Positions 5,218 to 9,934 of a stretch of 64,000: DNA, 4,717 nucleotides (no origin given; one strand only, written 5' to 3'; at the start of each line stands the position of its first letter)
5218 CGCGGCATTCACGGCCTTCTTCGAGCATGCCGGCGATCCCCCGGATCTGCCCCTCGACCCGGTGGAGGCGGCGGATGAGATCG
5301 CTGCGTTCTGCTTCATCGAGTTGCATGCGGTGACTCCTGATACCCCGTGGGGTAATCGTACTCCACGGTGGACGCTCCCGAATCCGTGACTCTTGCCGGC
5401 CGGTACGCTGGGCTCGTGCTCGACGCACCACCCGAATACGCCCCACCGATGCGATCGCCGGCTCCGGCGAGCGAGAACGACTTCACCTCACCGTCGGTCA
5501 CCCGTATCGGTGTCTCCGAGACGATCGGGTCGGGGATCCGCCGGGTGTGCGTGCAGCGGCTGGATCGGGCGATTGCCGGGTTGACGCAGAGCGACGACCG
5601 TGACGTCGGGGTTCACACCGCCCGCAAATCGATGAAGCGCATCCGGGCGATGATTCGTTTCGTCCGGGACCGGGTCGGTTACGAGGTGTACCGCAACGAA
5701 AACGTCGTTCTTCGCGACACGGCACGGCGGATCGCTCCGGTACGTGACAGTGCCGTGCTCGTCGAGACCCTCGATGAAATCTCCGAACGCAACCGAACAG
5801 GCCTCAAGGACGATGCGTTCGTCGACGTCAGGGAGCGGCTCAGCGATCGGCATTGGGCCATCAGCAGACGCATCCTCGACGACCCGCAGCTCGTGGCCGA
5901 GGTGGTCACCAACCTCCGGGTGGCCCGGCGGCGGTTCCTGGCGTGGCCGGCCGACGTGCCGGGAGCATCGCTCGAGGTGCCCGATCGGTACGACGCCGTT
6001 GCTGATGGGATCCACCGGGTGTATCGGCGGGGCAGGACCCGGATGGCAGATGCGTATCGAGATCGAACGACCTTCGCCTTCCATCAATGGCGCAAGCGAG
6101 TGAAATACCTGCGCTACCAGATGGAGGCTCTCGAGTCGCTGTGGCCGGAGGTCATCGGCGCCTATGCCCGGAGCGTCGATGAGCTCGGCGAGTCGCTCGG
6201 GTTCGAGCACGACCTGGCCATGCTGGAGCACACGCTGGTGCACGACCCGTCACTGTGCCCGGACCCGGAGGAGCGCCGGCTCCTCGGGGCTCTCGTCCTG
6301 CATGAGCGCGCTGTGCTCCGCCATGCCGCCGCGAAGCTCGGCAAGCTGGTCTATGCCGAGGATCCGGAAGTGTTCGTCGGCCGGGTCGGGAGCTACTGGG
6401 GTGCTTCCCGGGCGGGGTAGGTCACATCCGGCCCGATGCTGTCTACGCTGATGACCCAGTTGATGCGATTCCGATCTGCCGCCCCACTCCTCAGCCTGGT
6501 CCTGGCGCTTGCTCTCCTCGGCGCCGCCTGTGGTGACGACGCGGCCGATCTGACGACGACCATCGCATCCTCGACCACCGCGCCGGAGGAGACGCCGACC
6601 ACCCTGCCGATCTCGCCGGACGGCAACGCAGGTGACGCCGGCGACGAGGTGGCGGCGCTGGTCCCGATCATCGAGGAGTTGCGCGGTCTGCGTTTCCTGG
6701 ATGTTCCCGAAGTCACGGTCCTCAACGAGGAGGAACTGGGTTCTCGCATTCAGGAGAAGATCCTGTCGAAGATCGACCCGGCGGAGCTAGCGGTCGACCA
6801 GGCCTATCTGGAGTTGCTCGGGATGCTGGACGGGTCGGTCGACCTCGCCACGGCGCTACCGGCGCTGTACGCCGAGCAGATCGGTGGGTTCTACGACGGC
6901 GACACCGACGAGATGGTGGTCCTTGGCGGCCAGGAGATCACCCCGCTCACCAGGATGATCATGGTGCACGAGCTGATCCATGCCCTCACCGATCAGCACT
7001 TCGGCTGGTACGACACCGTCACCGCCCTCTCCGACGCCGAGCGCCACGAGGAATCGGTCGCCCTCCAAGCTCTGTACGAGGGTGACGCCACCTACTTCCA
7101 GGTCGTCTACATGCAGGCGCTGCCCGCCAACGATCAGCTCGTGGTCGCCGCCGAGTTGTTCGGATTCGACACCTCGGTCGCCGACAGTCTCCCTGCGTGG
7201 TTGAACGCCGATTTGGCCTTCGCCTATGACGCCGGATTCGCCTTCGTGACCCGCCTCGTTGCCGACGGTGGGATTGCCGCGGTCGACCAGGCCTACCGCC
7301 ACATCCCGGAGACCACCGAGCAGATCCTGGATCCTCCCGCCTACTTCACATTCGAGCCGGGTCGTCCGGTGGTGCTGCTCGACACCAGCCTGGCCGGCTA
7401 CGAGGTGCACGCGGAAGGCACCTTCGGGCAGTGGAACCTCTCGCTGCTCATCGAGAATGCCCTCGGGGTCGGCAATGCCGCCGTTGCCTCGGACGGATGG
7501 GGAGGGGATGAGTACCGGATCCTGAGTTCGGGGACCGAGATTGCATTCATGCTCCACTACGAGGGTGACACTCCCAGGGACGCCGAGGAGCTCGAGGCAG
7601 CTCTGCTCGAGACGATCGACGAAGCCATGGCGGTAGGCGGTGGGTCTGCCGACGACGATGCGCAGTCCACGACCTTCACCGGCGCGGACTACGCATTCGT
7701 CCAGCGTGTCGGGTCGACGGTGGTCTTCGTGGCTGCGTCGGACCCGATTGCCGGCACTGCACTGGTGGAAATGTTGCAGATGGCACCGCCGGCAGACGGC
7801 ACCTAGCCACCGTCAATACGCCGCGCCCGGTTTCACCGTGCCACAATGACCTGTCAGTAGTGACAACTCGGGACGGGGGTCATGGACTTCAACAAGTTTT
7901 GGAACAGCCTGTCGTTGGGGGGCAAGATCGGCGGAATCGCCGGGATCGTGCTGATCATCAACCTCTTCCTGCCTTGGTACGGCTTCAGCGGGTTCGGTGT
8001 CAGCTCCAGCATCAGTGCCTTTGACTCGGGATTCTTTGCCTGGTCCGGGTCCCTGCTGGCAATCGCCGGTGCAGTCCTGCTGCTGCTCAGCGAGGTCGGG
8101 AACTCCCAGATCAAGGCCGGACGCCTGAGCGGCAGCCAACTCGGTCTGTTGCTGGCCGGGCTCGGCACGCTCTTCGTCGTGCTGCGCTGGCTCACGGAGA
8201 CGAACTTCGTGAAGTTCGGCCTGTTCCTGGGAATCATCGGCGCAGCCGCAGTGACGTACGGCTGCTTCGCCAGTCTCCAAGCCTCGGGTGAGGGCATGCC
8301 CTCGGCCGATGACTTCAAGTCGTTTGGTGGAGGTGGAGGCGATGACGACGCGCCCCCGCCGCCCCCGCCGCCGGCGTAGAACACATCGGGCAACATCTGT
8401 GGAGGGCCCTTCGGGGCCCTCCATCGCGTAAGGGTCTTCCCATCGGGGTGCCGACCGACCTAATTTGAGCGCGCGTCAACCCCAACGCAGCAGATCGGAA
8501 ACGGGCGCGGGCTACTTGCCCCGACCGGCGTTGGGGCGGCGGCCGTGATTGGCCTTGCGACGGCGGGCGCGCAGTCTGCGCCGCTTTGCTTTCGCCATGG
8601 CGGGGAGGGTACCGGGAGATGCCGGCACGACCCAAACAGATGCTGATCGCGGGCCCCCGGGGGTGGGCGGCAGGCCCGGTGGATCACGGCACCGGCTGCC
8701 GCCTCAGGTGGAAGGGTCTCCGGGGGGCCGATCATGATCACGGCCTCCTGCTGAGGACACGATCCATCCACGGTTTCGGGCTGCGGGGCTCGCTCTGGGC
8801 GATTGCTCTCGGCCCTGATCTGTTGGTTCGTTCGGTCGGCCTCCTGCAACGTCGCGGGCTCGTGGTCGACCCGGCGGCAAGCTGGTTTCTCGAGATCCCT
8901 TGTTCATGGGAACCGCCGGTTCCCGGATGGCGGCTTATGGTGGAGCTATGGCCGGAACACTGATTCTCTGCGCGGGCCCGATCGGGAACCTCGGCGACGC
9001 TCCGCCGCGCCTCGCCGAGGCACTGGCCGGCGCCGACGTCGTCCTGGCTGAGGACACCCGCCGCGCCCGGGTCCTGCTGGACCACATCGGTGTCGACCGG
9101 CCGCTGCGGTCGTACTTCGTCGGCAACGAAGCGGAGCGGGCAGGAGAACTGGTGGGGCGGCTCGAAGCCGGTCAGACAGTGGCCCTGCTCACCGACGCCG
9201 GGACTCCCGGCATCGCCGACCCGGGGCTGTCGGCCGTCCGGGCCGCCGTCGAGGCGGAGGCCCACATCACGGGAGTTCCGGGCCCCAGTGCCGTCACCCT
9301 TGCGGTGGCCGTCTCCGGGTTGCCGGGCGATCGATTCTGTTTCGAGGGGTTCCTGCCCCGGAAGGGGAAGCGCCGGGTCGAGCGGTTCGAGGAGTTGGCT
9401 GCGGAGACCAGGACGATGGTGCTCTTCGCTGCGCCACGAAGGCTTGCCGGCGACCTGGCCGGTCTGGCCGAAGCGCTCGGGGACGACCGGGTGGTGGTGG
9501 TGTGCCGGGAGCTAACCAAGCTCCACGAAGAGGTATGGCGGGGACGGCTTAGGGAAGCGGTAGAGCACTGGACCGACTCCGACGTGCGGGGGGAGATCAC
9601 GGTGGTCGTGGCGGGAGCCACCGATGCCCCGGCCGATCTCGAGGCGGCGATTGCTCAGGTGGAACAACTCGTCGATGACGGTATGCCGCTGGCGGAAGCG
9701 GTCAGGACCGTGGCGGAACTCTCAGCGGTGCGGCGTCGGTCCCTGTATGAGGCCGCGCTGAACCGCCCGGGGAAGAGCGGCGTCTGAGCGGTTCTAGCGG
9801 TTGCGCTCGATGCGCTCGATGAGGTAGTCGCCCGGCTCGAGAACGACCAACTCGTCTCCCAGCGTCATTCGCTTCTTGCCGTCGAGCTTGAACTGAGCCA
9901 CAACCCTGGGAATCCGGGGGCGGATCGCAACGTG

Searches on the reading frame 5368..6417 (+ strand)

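Call 39: search_protein_families(library=pfam, proteins=[window:5368-6417:+], max_evalue=0.001)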
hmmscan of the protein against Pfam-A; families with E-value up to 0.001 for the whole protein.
window:5368-6417:+ (350 aa): 1 family
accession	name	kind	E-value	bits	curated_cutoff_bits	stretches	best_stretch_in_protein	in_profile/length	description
PF05235.19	CHAD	-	1.5e-27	97.5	25.6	1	61-290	6-227/228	CHAD domain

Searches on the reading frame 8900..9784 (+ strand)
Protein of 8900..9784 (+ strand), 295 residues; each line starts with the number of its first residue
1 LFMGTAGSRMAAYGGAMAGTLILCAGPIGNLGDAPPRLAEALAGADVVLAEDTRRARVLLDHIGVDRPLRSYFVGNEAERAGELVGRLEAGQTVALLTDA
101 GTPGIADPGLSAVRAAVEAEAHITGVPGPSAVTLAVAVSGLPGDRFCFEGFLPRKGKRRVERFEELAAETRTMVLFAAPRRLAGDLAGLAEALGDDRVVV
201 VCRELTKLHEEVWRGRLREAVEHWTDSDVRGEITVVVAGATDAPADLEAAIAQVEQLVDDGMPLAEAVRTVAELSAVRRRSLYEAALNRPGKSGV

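Call 39: search_protein_families(library=pfam, proteins=[window:8900-9784:+], max_evalue=0.001)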
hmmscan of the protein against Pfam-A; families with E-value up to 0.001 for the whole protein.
window:8900-9784:+ (295 aa): 2 families
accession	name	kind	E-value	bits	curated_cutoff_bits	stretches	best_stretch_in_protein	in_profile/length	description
PF00590.25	TP_methylase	-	7.6e-30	104.9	27.8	1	25-220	6-211/212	Tetrapyrrole (Corrin/Porphyrin) Methylases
PF23016.2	RsmI_C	-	2.2e-05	24.6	27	1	246-288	2-44/46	RsmI C-terminal HTH domain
